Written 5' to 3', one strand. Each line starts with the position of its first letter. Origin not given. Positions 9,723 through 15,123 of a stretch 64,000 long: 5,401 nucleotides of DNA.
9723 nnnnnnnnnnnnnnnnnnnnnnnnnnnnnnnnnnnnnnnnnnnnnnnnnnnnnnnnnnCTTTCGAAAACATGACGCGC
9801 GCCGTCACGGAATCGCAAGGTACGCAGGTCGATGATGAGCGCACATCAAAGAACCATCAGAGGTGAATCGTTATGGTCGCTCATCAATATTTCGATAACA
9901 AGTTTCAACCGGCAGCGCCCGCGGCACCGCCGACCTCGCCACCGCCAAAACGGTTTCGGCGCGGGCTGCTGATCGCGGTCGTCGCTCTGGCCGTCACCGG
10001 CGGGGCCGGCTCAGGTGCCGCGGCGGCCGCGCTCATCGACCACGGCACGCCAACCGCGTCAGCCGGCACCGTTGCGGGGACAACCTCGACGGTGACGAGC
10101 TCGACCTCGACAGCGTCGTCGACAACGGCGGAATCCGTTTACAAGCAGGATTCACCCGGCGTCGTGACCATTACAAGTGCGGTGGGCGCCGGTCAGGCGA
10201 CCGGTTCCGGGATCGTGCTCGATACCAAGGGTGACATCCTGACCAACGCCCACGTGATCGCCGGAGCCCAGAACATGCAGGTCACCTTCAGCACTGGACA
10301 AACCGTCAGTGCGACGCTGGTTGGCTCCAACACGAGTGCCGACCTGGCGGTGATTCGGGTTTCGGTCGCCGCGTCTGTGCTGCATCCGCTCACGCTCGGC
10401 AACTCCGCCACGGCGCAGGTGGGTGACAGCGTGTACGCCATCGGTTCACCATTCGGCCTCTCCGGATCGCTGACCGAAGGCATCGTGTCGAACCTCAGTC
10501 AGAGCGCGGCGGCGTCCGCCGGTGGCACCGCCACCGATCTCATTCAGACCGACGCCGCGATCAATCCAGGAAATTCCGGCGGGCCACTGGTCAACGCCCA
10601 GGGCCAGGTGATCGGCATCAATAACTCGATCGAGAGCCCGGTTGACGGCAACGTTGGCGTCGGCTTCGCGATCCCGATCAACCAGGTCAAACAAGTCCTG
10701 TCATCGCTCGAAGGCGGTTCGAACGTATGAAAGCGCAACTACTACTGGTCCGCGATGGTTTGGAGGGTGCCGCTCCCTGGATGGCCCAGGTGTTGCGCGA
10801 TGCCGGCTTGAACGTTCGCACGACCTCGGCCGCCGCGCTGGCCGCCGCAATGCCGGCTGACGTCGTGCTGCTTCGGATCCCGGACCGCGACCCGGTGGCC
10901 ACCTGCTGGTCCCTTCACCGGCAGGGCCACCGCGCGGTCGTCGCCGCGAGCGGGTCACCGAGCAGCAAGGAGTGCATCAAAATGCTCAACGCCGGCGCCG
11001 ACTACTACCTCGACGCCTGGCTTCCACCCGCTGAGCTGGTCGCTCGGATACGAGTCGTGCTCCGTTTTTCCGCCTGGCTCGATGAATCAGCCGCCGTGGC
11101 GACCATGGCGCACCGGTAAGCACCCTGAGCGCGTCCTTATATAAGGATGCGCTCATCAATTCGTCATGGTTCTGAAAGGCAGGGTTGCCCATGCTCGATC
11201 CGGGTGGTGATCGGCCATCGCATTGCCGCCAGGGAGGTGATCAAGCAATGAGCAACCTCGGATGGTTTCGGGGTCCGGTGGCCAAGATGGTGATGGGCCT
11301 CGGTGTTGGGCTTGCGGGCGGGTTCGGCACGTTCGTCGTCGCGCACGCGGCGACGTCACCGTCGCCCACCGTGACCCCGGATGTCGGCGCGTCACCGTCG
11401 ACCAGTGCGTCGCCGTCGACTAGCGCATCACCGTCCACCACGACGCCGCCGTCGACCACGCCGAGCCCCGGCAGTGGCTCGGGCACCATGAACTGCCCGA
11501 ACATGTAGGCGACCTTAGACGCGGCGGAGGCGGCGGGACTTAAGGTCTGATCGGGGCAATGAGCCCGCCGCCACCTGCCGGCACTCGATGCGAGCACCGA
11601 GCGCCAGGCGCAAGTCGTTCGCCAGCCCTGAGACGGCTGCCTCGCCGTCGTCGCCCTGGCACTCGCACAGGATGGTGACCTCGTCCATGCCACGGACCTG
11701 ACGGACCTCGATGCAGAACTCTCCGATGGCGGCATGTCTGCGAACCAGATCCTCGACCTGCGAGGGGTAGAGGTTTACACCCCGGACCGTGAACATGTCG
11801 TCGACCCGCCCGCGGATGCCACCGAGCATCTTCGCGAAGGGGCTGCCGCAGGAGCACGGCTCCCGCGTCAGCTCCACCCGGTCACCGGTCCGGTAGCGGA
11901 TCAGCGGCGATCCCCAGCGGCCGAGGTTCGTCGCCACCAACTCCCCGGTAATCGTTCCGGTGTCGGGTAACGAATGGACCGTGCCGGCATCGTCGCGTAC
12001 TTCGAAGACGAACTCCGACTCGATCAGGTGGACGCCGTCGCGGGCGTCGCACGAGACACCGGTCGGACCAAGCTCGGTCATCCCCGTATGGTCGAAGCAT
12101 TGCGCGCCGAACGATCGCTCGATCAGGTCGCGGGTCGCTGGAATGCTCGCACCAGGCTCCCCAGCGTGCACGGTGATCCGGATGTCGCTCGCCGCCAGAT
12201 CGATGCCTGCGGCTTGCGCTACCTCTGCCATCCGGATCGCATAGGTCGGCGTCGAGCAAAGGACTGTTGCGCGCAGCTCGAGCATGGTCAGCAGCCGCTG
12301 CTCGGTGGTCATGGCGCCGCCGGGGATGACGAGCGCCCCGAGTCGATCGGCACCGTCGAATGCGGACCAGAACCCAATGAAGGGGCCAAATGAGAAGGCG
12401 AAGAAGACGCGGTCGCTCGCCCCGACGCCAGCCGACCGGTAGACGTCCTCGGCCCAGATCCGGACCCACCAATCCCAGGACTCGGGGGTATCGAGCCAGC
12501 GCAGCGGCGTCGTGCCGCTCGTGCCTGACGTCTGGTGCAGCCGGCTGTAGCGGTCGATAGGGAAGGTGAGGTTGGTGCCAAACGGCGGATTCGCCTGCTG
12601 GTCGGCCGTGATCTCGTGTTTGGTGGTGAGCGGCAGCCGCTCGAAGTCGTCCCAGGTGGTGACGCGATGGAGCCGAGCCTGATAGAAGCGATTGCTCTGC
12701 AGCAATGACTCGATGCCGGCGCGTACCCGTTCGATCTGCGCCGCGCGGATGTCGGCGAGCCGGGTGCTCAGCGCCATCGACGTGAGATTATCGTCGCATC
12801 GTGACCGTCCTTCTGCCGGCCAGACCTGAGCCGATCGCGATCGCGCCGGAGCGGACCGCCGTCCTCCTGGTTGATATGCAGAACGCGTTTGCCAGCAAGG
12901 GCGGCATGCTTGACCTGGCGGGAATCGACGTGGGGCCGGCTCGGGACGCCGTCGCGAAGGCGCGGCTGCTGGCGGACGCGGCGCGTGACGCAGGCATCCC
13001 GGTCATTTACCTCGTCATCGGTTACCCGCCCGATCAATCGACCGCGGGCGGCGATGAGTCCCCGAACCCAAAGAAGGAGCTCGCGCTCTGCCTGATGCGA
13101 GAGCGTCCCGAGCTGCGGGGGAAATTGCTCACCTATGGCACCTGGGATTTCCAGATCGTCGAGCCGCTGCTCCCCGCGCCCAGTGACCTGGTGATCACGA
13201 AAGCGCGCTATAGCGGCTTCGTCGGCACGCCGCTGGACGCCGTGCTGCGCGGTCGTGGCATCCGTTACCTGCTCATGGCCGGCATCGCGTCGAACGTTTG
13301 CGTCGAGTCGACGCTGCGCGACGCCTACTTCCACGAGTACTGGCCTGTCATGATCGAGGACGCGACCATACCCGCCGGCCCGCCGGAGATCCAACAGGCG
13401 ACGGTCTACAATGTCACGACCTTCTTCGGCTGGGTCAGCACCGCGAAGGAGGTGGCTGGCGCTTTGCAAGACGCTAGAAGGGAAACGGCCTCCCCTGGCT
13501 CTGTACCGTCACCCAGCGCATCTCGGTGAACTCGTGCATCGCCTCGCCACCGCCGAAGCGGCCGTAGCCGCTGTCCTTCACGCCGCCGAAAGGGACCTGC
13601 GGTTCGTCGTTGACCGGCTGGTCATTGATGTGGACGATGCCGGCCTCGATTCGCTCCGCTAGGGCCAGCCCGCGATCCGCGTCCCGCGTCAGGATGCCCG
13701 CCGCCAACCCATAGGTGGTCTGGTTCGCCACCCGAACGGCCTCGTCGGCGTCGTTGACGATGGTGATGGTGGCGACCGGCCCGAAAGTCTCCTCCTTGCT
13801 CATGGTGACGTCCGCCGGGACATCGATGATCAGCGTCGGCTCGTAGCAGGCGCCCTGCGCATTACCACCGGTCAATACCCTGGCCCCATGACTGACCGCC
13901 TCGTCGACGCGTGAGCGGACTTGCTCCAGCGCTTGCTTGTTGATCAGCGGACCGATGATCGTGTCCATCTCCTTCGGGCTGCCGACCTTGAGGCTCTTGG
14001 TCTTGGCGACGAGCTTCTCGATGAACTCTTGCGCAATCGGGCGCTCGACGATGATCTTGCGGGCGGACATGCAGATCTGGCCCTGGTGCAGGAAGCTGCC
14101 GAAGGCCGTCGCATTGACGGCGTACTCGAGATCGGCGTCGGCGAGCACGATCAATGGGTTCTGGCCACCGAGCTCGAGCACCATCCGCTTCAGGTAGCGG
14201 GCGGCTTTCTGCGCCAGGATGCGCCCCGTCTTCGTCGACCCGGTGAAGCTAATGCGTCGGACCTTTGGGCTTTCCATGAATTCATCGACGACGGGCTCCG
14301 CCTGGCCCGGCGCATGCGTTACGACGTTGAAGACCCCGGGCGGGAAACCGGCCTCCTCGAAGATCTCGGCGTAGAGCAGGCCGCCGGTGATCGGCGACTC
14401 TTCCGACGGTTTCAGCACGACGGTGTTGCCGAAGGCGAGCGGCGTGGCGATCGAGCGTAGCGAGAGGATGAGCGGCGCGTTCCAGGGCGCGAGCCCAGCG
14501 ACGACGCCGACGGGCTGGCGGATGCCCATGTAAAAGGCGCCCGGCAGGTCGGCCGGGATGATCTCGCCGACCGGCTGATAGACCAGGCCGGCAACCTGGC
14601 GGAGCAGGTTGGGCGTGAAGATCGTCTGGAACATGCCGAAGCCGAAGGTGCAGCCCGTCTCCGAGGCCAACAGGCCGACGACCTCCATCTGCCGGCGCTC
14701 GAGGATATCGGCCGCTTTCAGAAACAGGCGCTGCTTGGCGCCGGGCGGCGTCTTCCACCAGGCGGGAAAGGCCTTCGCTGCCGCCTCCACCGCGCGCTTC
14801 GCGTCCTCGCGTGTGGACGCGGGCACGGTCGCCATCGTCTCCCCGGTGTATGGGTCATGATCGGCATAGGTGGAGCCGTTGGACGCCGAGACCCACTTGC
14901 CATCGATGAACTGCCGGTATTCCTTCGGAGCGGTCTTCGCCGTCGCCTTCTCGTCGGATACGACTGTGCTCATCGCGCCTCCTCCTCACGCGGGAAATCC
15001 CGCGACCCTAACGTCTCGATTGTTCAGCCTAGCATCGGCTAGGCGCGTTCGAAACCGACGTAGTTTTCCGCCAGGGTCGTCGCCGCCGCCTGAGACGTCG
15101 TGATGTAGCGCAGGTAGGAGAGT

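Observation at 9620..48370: Dispersed G/C-rich hairpin repeat family at 12 loci: two hairpin types sharing an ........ module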

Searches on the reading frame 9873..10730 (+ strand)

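Call 46: search_protein_families(library=pfam, proteins=[window:9873-10730:+], max_evalue=0.01)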
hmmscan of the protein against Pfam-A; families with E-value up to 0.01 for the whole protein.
window:9873-10730:+ (285 aa): 2 families
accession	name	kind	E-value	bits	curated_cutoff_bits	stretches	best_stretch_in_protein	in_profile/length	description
PF13365.12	Trypsin_2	-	7.3e-33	114.8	27.6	1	111-249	1-144/144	Trypsin-like peptidase domain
PF00089.32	Trypsin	-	2.9e-19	70.2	20.6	1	103-275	21-219/220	Trypsin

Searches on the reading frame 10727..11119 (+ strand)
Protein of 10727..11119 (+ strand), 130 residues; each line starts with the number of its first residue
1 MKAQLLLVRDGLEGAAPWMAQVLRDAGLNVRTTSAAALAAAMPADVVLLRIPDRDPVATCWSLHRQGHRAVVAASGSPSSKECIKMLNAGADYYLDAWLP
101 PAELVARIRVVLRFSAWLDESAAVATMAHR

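Call 64: search_protein_families(library=pfam, proteins=[window:10727-11119:+], max_evalue=0.001)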
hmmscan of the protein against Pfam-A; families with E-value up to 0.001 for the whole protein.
window:10727-11119:+ (130 aa): 1 family
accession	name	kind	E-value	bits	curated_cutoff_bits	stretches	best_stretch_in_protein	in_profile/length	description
PF00072.30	Response_reg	-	0.00084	19.9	30.2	0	19-109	14-111/111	Response regulator receiver domain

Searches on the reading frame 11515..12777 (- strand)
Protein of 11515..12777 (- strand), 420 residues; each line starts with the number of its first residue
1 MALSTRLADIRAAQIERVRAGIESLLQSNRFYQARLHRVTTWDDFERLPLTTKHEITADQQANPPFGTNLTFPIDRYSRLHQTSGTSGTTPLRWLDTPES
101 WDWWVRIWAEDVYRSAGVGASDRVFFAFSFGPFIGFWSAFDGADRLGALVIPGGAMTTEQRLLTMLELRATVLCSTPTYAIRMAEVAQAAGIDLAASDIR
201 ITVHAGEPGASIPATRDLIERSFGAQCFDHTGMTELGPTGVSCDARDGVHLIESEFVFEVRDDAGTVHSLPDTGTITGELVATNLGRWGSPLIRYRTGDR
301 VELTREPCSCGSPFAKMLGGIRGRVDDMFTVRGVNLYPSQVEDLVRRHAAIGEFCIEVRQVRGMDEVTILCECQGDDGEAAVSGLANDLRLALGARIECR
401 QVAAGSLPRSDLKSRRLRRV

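Call 62: search_protein_families(library=pfam, proteins=[window:11515-12777:-], max_evalue=0.001)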
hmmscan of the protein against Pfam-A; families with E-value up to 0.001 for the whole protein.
window:11515-12777:- (420 aa): 1 family
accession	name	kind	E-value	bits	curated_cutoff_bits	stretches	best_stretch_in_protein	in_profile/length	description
PF14535.12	AMP-binding_C_2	-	4.1e-10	40.2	25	1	333-417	1-92/96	AMP-binding enzyme C-terminal domain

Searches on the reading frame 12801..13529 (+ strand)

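Call 62: search_protein_families(library=pfam, proteins=[window:12801-13529:+], max_evalue=0.001)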
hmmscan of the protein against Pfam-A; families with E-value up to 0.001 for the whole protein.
window:12801-13529:+ (242 aa): 1 family
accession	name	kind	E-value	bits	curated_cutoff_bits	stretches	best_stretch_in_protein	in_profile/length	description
PF00857.26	Isochorismatase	-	1.1e-35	123.7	27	1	19-216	1-174/175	Isochorismatase domain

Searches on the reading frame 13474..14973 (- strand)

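Call 47: search_protein_families(library=pfam, proteins=[window:13474-14973:-], max_evalue=0.01)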
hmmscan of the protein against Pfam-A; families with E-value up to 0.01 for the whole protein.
window:13474-14973:- (499 aa): 2 families
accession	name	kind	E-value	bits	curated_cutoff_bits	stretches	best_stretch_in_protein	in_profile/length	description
PF00171.27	Aldedh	-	1.6e-157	525.2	23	1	27-488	1-461/461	Aldehyde dehydrogenase family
PF05893.19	LuxC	-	2.7e-06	27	21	1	152-335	86-269/401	Acyl-CoA reductase (LuxC)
